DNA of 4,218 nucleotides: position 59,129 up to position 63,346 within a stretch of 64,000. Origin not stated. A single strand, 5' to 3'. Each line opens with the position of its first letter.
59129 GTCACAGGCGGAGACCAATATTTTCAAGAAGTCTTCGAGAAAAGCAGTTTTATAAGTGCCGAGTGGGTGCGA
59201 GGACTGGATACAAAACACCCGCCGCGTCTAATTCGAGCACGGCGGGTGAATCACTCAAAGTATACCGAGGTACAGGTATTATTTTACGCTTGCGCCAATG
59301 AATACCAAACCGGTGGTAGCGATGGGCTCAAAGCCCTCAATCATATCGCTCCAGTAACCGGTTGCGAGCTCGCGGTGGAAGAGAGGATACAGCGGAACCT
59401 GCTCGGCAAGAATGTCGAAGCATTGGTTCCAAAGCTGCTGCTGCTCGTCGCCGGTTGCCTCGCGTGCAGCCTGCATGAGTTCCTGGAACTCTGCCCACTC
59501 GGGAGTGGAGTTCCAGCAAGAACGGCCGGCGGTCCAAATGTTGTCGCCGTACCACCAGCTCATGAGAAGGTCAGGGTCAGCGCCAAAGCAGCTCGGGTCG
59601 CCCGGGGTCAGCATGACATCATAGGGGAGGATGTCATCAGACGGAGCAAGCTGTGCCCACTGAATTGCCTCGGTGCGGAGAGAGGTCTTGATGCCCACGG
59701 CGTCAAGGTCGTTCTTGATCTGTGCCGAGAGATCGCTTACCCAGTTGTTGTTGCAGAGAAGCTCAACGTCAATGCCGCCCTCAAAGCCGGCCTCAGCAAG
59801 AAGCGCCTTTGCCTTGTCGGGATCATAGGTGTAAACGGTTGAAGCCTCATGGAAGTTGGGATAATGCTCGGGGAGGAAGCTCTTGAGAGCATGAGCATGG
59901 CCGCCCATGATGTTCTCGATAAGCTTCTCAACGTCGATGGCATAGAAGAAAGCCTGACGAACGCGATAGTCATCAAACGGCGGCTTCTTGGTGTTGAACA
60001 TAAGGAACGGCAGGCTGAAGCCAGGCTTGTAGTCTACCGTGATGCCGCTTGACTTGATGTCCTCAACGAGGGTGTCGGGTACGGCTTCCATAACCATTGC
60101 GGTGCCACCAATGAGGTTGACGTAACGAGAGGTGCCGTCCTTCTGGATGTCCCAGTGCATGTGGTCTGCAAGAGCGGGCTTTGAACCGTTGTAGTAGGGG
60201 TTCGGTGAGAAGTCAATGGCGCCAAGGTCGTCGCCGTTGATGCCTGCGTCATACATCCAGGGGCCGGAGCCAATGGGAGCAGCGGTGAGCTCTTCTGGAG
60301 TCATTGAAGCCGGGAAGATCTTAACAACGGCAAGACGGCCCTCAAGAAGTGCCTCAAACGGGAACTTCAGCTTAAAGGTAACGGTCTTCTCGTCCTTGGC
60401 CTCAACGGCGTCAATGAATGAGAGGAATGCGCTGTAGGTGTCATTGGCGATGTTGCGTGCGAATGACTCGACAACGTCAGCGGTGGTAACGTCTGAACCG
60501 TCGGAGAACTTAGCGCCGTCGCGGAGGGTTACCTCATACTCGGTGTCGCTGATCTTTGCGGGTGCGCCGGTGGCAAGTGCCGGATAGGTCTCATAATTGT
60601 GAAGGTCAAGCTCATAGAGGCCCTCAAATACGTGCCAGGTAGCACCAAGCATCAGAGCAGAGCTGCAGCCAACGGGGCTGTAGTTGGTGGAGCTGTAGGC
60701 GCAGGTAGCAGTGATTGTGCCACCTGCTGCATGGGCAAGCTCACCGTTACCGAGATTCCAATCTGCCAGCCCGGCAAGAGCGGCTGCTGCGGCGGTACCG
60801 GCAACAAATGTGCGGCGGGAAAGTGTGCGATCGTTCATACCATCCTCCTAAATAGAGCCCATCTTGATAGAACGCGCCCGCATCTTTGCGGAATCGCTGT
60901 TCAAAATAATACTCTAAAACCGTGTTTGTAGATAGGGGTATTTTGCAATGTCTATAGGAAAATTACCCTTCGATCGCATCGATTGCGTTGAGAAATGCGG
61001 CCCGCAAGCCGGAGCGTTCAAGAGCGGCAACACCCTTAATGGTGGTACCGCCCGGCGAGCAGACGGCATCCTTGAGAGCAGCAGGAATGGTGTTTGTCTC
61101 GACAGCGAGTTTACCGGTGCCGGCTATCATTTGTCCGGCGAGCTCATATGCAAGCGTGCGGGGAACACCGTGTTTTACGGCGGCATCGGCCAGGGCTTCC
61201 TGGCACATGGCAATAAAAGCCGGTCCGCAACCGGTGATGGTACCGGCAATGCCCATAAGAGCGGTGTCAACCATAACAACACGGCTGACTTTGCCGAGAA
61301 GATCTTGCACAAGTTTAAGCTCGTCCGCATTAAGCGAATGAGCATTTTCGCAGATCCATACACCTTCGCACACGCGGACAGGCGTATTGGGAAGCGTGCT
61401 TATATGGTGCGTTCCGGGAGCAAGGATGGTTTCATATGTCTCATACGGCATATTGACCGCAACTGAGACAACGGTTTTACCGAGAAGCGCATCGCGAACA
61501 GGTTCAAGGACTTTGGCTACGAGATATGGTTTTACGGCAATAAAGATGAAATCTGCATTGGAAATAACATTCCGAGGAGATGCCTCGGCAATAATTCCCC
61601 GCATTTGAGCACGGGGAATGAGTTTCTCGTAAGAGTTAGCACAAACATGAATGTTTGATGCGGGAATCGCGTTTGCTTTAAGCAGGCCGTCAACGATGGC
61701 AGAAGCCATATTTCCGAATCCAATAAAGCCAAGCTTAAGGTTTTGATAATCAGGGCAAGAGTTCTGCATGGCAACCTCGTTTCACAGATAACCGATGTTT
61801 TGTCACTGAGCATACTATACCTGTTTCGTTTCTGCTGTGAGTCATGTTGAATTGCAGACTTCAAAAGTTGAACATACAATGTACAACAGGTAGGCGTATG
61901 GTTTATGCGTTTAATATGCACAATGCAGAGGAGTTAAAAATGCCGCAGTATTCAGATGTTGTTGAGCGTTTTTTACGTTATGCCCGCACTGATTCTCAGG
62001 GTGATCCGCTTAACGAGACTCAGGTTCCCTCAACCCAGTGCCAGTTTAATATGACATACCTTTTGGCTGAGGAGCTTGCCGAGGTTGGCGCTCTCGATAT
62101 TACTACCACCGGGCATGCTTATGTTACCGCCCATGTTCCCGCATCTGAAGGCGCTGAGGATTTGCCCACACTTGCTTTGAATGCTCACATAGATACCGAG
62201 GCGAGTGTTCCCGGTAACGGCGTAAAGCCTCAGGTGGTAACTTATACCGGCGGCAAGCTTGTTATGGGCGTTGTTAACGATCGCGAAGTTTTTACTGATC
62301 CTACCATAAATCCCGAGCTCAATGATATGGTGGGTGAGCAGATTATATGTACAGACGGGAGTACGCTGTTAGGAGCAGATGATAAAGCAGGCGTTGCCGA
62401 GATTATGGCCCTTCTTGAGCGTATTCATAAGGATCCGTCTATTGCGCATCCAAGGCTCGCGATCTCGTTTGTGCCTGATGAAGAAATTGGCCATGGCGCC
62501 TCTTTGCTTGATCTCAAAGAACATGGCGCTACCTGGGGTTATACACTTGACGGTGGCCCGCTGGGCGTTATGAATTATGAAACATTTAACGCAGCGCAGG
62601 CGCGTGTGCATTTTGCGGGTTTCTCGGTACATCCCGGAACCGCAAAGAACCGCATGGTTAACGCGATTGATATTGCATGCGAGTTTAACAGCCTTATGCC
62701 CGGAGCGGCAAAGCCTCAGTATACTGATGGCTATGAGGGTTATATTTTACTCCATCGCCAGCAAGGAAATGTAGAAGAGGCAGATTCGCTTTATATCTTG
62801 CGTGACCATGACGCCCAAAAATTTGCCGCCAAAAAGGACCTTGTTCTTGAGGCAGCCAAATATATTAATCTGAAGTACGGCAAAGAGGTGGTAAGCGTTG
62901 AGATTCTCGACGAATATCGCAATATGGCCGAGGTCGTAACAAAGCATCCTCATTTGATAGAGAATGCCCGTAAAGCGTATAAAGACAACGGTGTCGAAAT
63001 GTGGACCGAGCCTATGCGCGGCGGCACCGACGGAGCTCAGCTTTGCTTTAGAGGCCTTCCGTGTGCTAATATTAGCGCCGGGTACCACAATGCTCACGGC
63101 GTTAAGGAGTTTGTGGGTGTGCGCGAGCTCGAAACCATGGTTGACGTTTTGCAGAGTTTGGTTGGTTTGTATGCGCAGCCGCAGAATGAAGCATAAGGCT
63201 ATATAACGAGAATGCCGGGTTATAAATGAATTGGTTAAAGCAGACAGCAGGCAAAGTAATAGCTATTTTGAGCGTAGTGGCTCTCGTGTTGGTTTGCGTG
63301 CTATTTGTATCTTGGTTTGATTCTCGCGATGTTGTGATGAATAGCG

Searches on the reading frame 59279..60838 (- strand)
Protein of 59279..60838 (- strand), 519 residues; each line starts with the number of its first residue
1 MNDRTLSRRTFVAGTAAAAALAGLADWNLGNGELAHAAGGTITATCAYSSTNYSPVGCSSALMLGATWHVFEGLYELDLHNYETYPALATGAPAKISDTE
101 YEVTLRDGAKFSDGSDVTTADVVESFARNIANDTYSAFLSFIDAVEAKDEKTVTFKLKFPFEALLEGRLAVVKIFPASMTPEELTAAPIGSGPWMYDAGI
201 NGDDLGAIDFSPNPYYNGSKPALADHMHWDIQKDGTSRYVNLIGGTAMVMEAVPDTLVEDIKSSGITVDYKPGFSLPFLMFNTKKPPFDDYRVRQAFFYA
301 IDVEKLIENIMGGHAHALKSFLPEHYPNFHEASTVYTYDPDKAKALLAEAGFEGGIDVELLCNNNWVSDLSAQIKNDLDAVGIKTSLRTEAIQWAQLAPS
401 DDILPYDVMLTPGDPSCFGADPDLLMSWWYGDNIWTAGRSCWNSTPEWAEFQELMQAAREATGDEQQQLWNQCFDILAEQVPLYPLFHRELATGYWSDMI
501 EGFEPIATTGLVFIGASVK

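Call 36: search_protein_families(library=pfam, proteins=[window:59279-60838:-], max_evalue=0.0001)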
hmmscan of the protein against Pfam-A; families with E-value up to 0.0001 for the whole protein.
window:59279-60838:- (519 aa): 1 family
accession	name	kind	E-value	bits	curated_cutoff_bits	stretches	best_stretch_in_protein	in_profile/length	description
PF00496.27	SBP_bac_5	-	1.1e-66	225.9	32.4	1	84-432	2-363/368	Bacterial extracellular solute-binding proteins, family 5 Middle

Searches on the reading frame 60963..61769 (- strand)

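Call 60: search_protein_families(library=pfam, proteins=[window:60963-61769:-], max_evalue=0.001)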
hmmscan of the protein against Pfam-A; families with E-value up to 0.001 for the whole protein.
window:60963-61769:- (268 aa): 2 families
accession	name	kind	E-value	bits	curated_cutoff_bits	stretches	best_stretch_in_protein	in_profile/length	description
PF14748.11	P5CR_dimer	-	6.7e-30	103.9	25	1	171-265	3-97/105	Pyrroline-5-carboxylate reductase dimerisation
PF03807.23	F420_oxidored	-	6.5e-17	62.4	21.6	1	12-105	1-93/94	NADP oxidoreductase coenzyme F420-dependent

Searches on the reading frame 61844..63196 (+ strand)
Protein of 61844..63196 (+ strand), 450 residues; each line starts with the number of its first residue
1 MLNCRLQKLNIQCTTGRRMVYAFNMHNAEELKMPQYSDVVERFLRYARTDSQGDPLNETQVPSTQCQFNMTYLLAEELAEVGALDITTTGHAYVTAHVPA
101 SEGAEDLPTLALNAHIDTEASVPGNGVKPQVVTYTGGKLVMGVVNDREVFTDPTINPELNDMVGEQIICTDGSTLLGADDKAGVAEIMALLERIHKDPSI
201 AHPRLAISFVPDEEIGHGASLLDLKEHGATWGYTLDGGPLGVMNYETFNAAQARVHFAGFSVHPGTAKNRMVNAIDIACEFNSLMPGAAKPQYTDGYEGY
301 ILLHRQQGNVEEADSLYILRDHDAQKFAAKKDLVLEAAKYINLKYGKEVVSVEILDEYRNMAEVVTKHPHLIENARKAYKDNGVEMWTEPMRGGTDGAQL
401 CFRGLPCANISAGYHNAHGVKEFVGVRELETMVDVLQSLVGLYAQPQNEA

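Call 36: search_protein_families(library=pfam, proteins=[window:61844-63196:+], max_evalue=0.0001)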
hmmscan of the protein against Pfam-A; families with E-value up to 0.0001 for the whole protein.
window:61844-63196:+ (450 aa): 3 families
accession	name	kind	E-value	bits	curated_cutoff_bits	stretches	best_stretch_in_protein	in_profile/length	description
PF01546.33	Peptidase_M20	-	3.5e-12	47.1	24.6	1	178-440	34-204/206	Peptidase family M20/M25/M40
PF07687.19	M20_dimer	-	3.4e-09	37.1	21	1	245-343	1-104/107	Peptidase dimerisation domain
PF05343.19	Peptidase_M42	-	9.8e-06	25.3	23.2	0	365-434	219-291/292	M42 glutamyl aminopeptidase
